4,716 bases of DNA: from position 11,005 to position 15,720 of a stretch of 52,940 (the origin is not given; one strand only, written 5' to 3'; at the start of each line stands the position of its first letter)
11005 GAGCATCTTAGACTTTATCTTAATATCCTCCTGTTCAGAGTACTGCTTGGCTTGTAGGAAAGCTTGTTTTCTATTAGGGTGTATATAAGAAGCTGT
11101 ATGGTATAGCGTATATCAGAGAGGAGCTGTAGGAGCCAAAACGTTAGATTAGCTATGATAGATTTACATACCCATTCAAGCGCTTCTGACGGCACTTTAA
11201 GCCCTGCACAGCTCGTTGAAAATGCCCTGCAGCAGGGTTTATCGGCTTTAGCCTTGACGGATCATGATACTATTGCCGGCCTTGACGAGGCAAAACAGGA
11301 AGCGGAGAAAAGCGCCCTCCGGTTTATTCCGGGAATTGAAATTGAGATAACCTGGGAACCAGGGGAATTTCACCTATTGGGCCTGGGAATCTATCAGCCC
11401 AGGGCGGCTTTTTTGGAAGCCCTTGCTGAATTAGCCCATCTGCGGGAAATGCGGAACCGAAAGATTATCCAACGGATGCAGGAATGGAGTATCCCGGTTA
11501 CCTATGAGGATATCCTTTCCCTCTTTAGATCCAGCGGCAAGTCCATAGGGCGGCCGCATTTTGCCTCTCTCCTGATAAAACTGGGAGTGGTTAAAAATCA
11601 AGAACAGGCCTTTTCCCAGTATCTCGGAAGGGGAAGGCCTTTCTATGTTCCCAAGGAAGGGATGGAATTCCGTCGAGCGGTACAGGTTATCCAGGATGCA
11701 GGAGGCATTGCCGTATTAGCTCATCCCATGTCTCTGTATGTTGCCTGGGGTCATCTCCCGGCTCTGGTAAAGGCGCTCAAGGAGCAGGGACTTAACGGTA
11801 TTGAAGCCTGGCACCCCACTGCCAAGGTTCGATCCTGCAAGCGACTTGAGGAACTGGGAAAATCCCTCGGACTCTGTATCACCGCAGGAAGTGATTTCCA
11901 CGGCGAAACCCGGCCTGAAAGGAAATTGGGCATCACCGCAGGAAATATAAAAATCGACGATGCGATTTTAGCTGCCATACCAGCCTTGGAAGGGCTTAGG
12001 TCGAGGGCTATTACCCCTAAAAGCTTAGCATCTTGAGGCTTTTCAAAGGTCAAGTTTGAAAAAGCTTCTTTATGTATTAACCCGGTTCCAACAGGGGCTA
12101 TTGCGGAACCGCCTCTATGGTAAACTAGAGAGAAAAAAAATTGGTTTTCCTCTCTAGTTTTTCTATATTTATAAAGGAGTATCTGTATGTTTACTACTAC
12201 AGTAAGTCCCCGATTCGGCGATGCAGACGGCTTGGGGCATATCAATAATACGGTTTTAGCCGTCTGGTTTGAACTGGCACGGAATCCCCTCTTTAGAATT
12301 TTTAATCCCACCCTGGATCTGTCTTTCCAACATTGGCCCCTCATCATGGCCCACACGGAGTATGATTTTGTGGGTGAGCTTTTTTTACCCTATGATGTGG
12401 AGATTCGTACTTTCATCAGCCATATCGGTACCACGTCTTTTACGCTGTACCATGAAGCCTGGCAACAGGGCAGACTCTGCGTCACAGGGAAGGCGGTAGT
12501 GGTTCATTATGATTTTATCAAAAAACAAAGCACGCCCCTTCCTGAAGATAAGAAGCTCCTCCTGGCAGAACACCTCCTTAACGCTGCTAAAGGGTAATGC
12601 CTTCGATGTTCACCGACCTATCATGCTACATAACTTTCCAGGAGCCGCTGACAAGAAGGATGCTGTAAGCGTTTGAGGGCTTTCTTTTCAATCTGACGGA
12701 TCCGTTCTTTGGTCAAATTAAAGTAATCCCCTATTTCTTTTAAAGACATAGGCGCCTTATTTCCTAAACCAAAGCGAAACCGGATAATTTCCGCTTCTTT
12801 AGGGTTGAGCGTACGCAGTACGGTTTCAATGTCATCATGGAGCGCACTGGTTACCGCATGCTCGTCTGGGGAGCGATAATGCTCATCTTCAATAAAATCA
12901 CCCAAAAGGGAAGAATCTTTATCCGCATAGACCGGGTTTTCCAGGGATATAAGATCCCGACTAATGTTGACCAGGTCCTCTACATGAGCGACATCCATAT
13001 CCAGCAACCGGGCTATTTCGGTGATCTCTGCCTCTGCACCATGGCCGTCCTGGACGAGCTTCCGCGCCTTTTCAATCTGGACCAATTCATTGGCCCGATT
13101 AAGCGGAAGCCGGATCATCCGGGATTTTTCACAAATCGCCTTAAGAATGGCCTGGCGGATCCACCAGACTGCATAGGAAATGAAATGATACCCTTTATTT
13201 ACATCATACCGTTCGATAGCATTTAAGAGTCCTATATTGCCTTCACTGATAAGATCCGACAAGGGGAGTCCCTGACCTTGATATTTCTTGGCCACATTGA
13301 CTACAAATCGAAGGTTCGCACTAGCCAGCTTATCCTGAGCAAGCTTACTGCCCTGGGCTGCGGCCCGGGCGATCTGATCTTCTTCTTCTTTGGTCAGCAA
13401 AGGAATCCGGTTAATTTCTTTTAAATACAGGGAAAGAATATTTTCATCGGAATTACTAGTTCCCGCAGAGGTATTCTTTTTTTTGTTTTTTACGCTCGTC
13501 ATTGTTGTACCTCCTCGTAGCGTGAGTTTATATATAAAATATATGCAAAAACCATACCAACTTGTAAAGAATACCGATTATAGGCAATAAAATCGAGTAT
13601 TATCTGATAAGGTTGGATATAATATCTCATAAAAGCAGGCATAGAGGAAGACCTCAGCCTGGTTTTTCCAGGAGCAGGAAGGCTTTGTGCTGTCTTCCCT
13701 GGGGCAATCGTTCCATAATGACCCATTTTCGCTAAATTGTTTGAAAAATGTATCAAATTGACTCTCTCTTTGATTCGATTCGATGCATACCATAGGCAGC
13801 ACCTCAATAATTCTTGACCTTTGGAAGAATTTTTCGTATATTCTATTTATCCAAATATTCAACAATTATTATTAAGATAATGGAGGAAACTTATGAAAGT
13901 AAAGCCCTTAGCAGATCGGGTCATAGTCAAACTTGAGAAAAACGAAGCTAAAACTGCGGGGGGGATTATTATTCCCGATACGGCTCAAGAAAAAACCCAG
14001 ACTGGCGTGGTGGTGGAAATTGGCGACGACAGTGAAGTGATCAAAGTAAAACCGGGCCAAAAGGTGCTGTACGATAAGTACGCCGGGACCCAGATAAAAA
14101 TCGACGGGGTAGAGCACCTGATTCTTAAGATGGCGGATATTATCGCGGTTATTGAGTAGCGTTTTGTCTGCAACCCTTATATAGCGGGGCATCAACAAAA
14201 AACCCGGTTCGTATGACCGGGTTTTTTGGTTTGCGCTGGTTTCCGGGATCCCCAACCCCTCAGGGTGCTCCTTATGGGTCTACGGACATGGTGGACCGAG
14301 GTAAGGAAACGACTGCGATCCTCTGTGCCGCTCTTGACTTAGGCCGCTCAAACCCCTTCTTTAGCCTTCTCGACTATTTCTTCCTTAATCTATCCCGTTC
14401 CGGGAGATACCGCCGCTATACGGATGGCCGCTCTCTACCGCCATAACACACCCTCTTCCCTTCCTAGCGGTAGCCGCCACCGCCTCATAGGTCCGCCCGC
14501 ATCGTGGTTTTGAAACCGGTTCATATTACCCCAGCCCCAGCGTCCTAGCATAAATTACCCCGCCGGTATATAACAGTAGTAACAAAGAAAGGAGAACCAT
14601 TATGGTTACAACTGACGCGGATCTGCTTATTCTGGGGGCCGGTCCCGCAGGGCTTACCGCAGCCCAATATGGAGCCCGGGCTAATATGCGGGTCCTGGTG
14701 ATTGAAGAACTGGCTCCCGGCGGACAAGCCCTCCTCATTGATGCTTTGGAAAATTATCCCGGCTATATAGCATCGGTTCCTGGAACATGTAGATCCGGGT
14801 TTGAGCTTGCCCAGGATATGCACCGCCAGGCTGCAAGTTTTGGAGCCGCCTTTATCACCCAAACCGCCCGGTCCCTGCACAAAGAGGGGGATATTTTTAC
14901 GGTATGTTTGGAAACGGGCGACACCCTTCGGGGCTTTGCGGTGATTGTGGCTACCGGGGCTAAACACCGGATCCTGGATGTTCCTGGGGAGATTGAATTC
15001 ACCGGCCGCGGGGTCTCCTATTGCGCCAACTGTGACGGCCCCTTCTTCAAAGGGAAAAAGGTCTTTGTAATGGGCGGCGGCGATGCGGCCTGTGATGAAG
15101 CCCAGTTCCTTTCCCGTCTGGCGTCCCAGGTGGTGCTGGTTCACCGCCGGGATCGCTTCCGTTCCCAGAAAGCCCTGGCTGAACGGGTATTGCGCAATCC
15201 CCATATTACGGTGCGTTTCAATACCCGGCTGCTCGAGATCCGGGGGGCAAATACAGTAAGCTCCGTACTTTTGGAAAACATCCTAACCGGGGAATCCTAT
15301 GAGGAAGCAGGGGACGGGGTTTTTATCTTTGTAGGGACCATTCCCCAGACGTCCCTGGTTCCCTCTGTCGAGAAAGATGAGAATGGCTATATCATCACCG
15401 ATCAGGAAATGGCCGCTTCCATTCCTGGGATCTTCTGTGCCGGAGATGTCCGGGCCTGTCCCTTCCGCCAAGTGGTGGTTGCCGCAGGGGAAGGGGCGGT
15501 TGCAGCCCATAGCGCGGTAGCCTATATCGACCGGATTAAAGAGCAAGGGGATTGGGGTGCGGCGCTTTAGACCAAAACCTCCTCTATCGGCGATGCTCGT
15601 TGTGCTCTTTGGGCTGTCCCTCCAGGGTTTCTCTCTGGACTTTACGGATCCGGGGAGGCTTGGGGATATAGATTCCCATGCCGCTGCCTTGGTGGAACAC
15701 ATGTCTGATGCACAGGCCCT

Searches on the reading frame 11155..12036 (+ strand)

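Call 12: search_protein_families(library=pfam, proteins=[window:11155-12036:+])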
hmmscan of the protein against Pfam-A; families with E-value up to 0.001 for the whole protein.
window:11155-12036:+ (293 aa): 1 family
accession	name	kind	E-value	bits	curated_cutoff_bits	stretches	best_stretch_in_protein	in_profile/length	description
PF02811.25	PHP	-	4.1e-15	56.9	26.4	1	3-135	1-130/164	PHP domain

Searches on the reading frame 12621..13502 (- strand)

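Call 12: search_protein_families(library=pfam, proteins=[window:12621-13502:-])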
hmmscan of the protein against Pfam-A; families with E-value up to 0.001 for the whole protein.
window:12621-13502:- (293 aa): 4 families
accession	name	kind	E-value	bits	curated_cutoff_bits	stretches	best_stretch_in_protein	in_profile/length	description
PF04542.20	Sigma70_r2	-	2.2e-18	66.2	24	1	60-126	2-68/71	Sigma-70 region 2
PF04545.22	Sigma70_r4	-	1e-16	60.6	24.1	1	228-281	1-50/50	Sigma-70, region 4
PF04539.22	Sigma70_r3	-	1.1e-12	48.4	25.3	1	139-215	2-77/78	Sigma-70 region 3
PF00140.25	Sigma70_r1_2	-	2.8e-11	43.6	22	1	23-52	3-32/34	Sigma-70 factor, region 1.2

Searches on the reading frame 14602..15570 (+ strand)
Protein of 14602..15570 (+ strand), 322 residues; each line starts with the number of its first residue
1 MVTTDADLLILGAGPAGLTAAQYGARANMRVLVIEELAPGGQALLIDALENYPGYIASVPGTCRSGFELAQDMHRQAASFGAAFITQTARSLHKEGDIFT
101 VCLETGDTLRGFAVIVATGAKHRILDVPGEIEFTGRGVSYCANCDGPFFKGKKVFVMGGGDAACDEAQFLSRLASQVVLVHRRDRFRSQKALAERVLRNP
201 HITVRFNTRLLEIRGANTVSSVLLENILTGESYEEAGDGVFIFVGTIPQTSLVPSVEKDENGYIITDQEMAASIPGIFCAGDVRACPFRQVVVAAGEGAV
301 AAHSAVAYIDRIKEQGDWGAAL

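Call 12: search_protein_families(library=pfam, proteins=[window:14602-15570:+])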
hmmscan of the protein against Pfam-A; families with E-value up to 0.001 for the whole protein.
window:14602-15570:+ (322 aa): 14 families
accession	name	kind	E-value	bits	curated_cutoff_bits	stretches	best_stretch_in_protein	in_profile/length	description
PF07992.20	Pyr_redox_2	-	4.4e-45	154.8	26.1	1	7-298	2-291/291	Pyridine nucleotide-disulphide oxidoreductase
PF00070.33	Pyr_redox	-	9.6e-17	61.7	22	1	153-225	1-80/82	Pyridine nucleotide-disulphide oxidoreductase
PF13738.12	Pyr_redox_3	-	2.3e-16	60.4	30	1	89-281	104-305/305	Pyridine nucleotide-disulphide oxidoreductase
PF01266.30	DAO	-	5.5e-08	33.1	27.9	0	7-40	1-35/353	FAD dependent oxidoreductase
PF01946.23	Thi4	-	8.7e-07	28.8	26.2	1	5-43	17-57/235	Thi4 family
PF01134.28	GIDA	-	9.9e-07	28.6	22.1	0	7-35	1-29/391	Glucose inhibited division protein A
PF05834.18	Lycopene_cycl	-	3.4e-06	26.8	23.4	0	7-35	1-31/380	Lycopene cyclase protein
PF13450.12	NAD_binding_8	-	4.1e-06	27.4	21.9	1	10-45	1-37/68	NAD(P)-binding Rossmann-like domain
PF03486.20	HI0933_like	-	9e-06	25.7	50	0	7-44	2-39/244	HI0933-like protein Rossmann domain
PF00890.30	FAD_binding_2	-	2.8e-05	23.9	20.4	0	7-41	1-36/414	FAD binding domain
PF12831.13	FAD_oxidored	-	3.7e-05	23.6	27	1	7-37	1-31/416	FAD dependent oxidoreductase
PF01262.27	AlaDh_PNT_C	-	0.00021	21.2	23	0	5-35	28-58/214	Alanine dehydrogenase/PNT, C-terminal domain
PF00743.25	FMO-like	-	0.00027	20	22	1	128-210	160-242/532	Flavin-binding monooxygenase-like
PF01494.25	FAD_binding_3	-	0.0004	20.1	22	0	6-38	2-34/349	FAD binding domain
